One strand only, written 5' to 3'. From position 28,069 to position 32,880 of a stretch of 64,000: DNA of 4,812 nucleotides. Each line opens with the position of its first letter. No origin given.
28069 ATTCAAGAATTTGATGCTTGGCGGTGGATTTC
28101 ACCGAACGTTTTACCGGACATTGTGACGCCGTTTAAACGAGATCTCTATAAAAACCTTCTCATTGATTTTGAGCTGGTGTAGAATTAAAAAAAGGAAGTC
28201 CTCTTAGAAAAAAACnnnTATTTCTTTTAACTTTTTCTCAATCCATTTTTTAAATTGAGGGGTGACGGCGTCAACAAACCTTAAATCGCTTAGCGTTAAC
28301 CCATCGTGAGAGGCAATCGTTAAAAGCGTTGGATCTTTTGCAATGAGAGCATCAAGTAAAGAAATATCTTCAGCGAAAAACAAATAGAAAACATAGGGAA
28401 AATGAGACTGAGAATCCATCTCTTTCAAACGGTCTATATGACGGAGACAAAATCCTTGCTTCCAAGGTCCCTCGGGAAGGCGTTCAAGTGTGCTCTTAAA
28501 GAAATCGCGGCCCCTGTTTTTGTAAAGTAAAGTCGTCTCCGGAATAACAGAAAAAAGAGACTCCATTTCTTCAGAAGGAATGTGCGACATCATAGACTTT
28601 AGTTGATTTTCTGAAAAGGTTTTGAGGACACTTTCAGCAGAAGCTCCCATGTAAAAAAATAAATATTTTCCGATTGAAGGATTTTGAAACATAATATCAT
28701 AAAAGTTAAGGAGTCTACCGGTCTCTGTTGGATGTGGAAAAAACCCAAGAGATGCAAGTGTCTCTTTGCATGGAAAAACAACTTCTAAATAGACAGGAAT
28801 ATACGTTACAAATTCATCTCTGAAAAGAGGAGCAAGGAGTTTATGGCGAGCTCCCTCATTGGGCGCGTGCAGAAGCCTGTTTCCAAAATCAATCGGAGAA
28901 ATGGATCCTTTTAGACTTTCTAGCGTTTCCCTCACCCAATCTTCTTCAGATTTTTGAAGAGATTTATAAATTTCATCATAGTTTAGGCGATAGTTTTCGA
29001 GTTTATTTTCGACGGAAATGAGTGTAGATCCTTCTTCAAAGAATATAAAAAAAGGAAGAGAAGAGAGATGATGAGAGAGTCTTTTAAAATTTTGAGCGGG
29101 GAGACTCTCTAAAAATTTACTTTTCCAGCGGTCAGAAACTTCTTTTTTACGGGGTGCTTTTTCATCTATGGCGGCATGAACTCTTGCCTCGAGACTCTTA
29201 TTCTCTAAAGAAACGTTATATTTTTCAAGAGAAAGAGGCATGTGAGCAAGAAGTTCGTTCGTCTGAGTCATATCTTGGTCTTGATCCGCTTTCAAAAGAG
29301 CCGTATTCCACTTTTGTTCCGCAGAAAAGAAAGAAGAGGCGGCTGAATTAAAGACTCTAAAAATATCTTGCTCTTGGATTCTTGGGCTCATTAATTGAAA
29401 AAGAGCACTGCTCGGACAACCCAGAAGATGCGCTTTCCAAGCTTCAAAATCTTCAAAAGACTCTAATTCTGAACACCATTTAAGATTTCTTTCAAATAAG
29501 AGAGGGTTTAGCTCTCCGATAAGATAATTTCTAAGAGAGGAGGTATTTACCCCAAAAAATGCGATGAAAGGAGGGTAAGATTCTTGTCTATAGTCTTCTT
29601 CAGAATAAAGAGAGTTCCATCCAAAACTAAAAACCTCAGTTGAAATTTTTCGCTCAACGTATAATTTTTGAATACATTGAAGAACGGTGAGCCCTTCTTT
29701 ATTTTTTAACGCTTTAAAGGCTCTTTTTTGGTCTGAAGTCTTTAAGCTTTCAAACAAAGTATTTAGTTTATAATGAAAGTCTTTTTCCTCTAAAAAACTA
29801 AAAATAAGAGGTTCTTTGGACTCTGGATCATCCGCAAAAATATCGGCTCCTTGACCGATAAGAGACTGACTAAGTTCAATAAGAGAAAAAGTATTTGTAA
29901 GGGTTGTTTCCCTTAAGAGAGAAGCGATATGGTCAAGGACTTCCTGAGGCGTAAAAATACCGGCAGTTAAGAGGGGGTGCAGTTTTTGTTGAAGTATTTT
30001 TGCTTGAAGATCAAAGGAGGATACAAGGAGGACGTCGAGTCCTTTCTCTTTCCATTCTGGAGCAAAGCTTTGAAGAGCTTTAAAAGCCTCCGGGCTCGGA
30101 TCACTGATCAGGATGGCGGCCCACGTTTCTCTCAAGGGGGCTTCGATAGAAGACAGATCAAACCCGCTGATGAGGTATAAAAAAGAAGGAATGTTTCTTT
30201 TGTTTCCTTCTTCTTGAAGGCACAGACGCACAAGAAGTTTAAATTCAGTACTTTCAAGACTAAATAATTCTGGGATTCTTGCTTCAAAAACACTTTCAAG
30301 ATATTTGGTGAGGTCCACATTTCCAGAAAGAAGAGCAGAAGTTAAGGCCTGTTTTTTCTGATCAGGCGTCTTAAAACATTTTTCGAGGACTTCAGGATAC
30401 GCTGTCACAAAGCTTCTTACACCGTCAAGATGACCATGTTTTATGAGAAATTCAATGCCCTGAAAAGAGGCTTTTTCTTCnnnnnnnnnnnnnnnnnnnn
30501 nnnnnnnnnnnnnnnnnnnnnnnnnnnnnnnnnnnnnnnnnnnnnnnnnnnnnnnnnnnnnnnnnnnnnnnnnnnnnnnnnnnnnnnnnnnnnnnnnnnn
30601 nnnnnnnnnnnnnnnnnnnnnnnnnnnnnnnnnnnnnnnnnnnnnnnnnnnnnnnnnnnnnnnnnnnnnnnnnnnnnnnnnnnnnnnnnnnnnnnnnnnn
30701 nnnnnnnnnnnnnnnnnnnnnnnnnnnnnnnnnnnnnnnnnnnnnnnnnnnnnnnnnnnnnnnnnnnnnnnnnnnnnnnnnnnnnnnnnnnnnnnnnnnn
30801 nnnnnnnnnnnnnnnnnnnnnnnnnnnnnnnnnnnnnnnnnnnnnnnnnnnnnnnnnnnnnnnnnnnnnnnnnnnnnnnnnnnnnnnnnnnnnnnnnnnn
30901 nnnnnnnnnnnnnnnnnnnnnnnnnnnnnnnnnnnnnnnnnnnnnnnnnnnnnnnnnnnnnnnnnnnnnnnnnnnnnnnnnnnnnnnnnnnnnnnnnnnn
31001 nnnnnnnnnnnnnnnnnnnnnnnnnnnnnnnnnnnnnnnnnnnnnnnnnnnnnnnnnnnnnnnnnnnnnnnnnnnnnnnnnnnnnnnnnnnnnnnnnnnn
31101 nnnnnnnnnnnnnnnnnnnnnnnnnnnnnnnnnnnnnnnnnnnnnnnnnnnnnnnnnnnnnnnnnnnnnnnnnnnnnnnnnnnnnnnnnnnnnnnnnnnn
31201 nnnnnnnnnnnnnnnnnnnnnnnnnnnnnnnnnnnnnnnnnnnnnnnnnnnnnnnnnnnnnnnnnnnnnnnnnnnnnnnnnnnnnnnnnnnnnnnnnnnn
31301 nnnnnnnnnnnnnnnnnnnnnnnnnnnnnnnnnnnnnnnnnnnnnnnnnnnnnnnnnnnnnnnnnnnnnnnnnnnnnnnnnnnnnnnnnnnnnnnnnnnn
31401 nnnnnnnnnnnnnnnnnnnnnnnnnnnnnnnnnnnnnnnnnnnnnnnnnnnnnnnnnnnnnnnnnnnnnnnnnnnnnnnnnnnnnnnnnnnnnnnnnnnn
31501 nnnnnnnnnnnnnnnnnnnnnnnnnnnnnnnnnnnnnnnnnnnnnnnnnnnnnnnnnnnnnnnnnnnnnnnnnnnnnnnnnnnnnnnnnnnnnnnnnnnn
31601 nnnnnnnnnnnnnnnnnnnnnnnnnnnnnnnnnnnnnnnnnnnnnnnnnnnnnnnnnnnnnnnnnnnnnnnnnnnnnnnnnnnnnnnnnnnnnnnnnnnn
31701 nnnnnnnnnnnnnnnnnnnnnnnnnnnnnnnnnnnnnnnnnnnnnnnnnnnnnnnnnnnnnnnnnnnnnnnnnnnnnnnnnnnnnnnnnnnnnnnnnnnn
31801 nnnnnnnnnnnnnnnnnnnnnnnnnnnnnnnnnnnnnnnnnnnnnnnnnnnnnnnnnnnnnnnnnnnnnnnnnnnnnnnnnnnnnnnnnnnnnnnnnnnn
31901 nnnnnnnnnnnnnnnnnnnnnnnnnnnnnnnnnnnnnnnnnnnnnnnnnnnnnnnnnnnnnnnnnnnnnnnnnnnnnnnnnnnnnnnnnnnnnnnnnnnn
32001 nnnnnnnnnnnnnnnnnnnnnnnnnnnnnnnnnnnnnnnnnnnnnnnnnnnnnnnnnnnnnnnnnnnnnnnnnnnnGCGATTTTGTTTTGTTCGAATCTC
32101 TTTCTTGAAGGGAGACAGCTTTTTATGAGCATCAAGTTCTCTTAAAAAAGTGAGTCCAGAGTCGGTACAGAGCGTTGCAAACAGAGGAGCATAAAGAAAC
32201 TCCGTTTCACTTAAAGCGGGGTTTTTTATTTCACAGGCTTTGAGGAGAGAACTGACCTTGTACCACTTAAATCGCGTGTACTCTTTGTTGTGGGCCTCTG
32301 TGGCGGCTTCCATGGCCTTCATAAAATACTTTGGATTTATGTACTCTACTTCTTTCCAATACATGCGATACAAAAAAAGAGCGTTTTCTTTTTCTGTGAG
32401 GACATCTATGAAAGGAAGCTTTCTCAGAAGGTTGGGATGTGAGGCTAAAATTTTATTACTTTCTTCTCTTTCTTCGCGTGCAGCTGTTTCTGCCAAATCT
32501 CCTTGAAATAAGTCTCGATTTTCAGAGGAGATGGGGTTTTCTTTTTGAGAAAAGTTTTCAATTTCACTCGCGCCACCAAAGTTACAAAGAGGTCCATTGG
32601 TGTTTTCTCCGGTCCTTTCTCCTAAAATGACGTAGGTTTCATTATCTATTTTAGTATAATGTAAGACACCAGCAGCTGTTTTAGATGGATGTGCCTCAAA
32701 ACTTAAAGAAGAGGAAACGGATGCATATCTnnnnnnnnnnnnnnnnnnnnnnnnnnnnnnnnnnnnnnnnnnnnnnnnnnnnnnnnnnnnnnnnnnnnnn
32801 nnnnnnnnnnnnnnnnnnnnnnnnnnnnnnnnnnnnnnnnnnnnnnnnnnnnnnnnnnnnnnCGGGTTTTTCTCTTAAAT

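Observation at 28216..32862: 1548-aa secreted giant protein without recognisable domains, directly upstream of the coiled-coil pair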

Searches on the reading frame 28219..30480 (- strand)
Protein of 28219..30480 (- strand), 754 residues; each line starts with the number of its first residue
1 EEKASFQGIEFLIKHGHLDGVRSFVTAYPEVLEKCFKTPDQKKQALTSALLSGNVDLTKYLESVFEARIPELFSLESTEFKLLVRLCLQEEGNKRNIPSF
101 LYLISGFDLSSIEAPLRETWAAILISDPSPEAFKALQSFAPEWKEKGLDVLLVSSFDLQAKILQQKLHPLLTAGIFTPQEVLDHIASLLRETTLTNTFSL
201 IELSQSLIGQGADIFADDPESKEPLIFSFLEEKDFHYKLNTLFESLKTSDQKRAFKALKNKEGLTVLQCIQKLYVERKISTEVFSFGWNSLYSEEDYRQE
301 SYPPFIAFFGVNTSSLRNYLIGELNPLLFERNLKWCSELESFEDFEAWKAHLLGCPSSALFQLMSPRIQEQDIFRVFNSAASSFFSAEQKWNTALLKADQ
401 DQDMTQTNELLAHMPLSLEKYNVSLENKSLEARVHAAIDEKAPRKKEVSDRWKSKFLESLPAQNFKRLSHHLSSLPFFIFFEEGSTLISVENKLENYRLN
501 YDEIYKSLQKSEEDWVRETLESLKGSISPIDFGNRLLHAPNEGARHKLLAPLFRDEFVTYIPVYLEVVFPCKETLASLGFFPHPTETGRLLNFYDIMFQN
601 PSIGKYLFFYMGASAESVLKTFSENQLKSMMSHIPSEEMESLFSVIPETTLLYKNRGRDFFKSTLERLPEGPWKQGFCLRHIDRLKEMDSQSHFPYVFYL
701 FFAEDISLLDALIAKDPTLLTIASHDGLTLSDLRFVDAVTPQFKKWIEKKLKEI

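Call 78: search_solved_structures(query=A7, max_evalue=10)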
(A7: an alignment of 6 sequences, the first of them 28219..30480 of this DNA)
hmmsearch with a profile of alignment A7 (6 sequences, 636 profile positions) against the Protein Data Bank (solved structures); distinct sequences matched with E-value up to 10: 5.
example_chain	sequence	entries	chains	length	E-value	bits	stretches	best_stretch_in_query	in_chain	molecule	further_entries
4o60_A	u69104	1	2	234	0.0016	20.4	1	9-71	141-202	ANK-N5C-317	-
4qfv_A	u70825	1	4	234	0.0084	18.1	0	5-71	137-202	ANK-N5C-281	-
1n0r_A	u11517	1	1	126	0.062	15.2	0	3-60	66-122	4 ankyrin repeats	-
5wco_A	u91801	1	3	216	0.66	11.8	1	384-436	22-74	NS2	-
1n0q_A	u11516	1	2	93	1.5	10.7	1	3-60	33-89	3 ankyrin repeats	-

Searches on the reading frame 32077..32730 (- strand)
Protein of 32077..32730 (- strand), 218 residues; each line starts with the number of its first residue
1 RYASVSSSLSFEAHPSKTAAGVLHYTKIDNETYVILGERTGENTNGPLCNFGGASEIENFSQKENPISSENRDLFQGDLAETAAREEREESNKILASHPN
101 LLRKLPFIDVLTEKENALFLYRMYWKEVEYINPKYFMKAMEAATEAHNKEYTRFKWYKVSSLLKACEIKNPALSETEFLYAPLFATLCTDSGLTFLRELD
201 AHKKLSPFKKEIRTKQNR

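Call 20: search_solved_structures(query=A3, max_evalue=10, show_alignments=3)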
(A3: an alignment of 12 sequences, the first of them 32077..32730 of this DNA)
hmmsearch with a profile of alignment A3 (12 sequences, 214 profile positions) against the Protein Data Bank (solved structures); distinct sequences matched with E-value up to 10: 7.
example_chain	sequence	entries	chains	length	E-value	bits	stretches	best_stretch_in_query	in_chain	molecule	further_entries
7boc_A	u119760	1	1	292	0.6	13.1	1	103-146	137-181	Protein arginine N-methyltransferase 5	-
9dod_A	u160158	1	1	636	1.7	11.6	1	103-146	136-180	Protein arginine N-methyltransferase 5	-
4gqb_A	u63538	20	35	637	1.7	11.6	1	103-146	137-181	Protein arginine N-methyltransferase 5 | Protein arginine N-methyltransferase 5, N-terminally processed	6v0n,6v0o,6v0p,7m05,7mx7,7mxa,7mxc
7mxg_A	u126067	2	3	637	1.7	11.6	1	103-146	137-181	Protein arginine N-methyltransferase 5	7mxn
6rlq_A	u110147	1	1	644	1.7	11.6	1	103-146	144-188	Protein arginine N-methyltransferase 5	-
4x60_A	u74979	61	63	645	1.7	11.6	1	103-146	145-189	Protein arginine N-methyltransferase 5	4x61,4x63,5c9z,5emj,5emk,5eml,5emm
5fa5_A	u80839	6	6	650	1.8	11.5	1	103-146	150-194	Protein arginine N-methyltransferase 5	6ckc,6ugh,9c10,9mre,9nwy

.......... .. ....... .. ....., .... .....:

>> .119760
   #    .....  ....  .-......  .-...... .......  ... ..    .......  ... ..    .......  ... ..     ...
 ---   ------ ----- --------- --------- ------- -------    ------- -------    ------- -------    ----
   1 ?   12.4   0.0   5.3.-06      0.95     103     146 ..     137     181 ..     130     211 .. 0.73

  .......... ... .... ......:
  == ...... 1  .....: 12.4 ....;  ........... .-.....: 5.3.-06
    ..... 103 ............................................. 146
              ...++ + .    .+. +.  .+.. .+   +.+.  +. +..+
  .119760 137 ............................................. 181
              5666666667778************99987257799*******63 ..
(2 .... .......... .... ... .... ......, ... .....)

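Call 22: search_protein_families(library=pfam, alignment_id=A3, max_evalue=1)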
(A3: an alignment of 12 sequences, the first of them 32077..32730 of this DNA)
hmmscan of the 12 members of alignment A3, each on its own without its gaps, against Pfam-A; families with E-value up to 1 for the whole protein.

A. member 1, window:32077-32730:- (218 aa): 0 families

B. families by the number of members that match (of 12 scanned): 3 families
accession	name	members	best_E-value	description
PF00293.34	NUDIX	7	3.2e-07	NUDIX domain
PF22136.2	MpAgo_N-like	1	0.023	Bacterial argonaute protein N-terminal domain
PF24692.1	DUF7659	1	0.12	Family of unknown function (DUF7659)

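Call 82: search_solved_structures(query=A8, max_evalue=1, show_alignments=2)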
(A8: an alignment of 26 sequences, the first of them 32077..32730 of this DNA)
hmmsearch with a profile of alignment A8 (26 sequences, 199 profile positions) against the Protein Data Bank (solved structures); distinct sequences matched with E-value up to 1: 87 (the best 60 are shown).
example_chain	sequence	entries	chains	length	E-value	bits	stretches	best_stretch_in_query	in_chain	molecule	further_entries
2o1c_A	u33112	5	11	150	2.1e-05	27.6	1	21-138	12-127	dATP pyrophosphohydrolase | Dihydroneopterin triphosphate diphosphatase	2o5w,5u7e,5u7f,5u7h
3fcm_A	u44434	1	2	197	2.4e-05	27.4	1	25-172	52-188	Hydrolase, NUDIX family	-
4kyx_A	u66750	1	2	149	4.1e-05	26.6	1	21-141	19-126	ADP-ribose pyrophosphatase MutT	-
6fl4_A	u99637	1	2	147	0.0016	21.5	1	31-71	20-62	Nudix hydrolase 1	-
1kt9_A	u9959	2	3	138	0.0016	21.4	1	18-142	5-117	Diadenosine Tetraphosphate Hydrolase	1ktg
5gp0_E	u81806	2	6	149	0.0016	21.4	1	31-71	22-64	Nudix hydrolase 1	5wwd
6dby_A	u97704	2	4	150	0.0016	21.4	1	31-71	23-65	Nudix hydrolase 1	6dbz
3grn_A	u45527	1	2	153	0.0023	20.9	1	24-70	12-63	MutT related protein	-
3gz8_A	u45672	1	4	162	0.0036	20.3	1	22-70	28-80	MutT/nudix family protein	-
3son_A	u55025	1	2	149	0.0038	20.2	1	37-142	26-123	Hypothetical NUDIX hydrolase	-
6glo_A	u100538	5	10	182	0.0053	19.7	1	32-71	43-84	7,8-dihydro-8-oxoguanine triphosphatase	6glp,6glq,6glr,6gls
6glf_A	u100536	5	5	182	0.0056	19.6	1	32-71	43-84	7,8-dihydro-8-oxoguanine triphosphatase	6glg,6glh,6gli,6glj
3gz5_A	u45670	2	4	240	0.0082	19.1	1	22-70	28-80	MutT/nudix family protein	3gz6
3h95_A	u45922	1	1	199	0.0085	19.1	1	37-70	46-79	Nucleoside diphosphate-linked moiety X motif 6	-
5mzf_A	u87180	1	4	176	0.0096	18.9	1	33-71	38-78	MTH1 protein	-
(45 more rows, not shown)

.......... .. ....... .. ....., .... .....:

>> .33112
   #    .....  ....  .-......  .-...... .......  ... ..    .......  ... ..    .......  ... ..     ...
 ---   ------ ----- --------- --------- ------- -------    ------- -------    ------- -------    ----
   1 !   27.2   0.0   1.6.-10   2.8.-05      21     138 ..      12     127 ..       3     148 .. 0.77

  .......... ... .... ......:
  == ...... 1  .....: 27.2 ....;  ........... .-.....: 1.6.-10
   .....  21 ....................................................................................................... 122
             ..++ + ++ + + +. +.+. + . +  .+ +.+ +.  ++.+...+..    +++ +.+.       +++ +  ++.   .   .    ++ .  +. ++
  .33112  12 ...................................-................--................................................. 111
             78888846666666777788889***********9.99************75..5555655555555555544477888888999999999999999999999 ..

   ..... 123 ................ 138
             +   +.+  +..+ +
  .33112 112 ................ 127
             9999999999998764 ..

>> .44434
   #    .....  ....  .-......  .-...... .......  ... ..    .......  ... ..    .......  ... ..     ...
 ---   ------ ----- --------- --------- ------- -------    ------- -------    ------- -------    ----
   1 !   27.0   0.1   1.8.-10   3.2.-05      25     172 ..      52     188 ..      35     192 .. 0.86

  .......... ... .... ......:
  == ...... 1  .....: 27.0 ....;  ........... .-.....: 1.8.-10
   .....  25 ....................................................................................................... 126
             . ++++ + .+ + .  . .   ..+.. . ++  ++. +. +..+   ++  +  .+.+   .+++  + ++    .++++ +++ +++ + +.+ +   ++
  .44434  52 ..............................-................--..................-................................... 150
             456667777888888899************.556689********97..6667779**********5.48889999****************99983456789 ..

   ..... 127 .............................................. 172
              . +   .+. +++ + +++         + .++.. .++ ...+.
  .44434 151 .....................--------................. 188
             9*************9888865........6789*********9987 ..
